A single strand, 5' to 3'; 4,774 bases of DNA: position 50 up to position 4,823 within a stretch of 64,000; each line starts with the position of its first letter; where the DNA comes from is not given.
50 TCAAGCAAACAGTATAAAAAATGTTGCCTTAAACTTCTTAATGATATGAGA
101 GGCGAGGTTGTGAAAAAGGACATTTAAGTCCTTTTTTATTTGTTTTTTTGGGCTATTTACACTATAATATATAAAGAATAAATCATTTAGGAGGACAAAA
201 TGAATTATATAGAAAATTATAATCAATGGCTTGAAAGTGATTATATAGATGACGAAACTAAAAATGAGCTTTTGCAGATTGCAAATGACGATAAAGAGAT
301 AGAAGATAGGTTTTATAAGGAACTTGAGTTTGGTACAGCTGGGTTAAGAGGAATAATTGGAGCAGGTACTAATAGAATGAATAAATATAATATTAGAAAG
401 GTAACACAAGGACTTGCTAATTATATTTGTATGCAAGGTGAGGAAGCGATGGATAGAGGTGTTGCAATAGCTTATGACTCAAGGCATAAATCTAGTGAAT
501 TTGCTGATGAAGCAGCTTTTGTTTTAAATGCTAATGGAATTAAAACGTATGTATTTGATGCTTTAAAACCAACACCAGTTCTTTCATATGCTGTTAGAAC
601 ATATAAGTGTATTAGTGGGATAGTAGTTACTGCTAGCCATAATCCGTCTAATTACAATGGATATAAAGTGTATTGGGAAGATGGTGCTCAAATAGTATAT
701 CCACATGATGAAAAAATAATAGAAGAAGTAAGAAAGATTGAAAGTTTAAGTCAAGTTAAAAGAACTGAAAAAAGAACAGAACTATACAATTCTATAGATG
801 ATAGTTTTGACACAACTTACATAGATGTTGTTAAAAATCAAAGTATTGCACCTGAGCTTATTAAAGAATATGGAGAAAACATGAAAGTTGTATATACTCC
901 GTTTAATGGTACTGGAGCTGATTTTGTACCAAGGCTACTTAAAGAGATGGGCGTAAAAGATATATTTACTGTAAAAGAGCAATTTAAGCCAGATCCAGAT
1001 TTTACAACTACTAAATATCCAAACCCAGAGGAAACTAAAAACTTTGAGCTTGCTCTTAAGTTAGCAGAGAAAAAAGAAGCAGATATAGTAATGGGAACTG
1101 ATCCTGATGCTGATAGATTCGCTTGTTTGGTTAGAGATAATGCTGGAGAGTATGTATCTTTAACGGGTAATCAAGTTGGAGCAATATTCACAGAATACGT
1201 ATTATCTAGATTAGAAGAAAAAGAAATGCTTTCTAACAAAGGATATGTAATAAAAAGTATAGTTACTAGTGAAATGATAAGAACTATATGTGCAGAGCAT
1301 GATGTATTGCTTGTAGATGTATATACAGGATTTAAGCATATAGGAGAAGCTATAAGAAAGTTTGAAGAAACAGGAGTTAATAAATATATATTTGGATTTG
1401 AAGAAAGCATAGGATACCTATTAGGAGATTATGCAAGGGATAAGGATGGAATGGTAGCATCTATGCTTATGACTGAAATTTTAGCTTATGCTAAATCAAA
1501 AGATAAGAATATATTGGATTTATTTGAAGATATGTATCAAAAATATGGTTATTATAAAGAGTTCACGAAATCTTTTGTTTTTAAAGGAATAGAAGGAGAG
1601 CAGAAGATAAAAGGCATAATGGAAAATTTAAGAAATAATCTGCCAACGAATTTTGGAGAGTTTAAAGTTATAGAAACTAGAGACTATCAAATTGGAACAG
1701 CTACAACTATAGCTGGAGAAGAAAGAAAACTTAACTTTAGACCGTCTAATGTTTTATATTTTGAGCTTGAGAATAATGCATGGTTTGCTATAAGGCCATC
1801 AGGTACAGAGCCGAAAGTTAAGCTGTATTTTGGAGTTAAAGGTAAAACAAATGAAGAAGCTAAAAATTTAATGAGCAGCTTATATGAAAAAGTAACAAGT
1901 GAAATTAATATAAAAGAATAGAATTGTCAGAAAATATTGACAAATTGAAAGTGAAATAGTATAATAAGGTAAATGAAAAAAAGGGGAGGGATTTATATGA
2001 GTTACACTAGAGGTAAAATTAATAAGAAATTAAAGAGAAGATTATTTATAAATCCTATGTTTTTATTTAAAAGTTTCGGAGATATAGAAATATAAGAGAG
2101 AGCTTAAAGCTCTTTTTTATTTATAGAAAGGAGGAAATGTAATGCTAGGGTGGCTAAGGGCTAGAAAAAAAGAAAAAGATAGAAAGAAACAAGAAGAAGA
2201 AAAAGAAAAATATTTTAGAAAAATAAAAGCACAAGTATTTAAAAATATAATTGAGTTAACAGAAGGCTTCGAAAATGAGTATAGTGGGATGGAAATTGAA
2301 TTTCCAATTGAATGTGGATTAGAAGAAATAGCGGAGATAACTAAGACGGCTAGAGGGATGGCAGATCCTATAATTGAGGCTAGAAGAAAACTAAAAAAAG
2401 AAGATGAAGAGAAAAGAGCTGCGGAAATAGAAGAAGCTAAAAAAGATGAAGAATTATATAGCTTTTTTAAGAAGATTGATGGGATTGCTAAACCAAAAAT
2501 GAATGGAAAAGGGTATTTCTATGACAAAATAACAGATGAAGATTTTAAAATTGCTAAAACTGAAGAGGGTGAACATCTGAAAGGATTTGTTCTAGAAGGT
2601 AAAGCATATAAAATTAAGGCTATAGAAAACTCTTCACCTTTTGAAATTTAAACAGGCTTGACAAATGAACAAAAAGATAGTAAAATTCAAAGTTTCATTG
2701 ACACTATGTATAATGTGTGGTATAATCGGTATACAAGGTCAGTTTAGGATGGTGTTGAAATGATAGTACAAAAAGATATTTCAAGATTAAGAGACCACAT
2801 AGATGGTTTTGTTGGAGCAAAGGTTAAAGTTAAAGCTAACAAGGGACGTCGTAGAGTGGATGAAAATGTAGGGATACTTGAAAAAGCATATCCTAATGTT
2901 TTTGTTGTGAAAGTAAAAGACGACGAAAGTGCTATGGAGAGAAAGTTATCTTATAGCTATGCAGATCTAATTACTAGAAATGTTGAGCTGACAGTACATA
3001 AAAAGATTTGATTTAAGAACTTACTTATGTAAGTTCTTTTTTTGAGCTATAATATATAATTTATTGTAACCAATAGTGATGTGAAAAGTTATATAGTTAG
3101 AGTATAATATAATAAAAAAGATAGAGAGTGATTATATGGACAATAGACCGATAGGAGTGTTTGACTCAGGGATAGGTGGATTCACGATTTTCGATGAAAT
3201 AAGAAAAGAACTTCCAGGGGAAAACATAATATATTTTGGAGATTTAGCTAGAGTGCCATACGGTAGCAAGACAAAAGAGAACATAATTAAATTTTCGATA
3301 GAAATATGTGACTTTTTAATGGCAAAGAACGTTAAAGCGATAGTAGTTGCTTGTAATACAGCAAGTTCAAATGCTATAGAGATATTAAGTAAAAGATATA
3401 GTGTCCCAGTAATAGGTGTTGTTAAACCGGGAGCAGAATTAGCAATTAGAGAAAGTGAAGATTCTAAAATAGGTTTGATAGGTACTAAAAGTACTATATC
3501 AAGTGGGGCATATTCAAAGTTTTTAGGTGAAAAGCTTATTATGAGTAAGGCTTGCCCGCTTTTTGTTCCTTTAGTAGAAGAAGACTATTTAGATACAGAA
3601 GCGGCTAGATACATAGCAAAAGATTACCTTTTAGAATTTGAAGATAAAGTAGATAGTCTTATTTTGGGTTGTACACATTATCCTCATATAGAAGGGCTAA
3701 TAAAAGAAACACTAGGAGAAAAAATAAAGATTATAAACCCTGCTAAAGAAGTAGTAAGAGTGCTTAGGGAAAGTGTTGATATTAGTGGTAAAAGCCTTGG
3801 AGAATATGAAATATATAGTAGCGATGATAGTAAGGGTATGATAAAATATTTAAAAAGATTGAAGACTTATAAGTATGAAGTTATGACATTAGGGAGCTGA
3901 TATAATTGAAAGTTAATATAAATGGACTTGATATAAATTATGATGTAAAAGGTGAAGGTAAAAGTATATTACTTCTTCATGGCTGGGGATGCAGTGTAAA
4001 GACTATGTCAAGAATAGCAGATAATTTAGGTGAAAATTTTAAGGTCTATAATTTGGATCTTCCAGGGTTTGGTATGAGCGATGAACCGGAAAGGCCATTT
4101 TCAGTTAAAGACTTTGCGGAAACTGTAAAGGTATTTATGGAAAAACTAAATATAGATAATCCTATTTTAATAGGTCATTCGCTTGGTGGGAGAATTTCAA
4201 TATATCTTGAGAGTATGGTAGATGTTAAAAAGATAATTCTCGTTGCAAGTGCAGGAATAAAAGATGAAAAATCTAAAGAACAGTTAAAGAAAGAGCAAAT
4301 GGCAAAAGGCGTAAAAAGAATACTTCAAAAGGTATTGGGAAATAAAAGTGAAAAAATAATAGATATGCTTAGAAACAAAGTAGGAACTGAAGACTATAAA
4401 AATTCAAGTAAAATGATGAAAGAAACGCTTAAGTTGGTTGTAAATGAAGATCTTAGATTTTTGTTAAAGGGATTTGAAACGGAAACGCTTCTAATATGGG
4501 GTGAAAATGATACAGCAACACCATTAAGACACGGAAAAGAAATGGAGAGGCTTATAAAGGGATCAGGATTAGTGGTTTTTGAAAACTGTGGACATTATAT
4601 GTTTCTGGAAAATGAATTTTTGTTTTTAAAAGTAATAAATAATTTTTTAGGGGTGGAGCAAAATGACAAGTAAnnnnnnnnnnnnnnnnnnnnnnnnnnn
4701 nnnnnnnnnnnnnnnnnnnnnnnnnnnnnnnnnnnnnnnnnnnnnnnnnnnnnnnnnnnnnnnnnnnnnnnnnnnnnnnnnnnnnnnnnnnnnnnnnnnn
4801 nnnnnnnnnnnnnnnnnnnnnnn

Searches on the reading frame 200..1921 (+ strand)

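Call 62: search_protein_families(library=pfam, proteins=[window:200-1921:+], max_evalue=0.0001)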
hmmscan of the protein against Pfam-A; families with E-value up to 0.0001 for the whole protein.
window:200-1921:+ (573 aa): 4 families
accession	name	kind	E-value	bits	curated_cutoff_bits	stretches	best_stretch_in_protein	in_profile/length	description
PF02878.22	PGM_PMM_I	-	2e-42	144.6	22.5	1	43-182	3-136/138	Phosphoglucomutase/phosphomannomutase, alpha/beta/alpha domain I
PF02879.22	PGM_PMM_II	-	6.1e-26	91.4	29.3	1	206-315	2-102/103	Phosphoglucomutase/phosphomannomutase, alpha/beta/alpha domain II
PF02880.22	PGM_PMM_III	-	5.1e-22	78.6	20.7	1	323-449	2-115/115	Phosphoglucomutase/phosphomannomutase, alpha/beta/alpha domain III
PF00408.26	PGM_PMM_IV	-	4.3e-06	27.1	23.1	1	522-558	28-62/68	Phosphoglucomutase/phosphomannomutase, C-terminal domain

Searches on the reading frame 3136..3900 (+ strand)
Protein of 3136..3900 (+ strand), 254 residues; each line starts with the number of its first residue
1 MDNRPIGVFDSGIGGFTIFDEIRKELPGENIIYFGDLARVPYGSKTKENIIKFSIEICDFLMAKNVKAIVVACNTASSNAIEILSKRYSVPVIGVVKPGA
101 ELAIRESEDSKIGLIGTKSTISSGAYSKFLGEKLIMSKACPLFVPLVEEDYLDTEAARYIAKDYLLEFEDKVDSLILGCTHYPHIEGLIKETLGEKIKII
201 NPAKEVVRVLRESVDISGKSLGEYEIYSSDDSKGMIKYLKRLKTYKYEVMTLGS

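Call 62: search_protein_families(library=pfam, proteins=[window:3136-3900:+], max_evalue=0.0001)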
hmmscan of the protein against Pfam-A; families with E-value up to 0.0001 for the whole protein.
window:3136-3900:+ (254 aa): 1 family
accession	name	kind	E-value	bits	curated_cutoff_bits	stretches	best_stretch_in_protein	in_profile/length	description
PF01177.27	Asp_Glu_race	-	5.4e-19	69.2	31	1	22-208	20-209/211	Asp/Glu/Hydantoin racemase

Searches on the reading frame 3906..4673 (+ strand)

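Call 62: search_protein_families(library=pfam, proteins=[window:3906-4673:+], max_evalue=0.0001)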
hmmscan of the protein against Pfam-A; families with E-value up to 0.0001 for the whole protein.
window:3906-4673:+ (255 aa): 6 families
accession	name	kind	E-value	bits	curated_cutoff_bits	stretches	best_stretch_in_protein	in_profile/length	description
PF00561.26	Abhydrolase_1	-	7.1e-26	91.8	25.8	2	20-144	2-128/245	alpha/beta hydrolase fold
PF12697.13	Abhydrolase_6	-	1.6e-16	62.1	26.3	1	21-236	1-211/217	Alpha/beta hydrolase family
PF12146.15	Hydrolase_4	-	2.6e-15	56.8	27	1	20-236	6-238/239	Serine aminopeptidase, S33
PF06342.18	DUF1057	-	2.4e-07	30.6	21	1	30-203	47-224/297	Alpha/beta hydrolase of unknown function (DUF1057)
PF08386.16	Abhydrolase_4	-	5.5e-05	23.7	21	1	191-234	34-77/103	TAP-like protein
PF10230.15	LIDHydrolase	-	8.6e-05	22.8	27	0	139-227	164-256/262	Lipid-droplet associated hydrolase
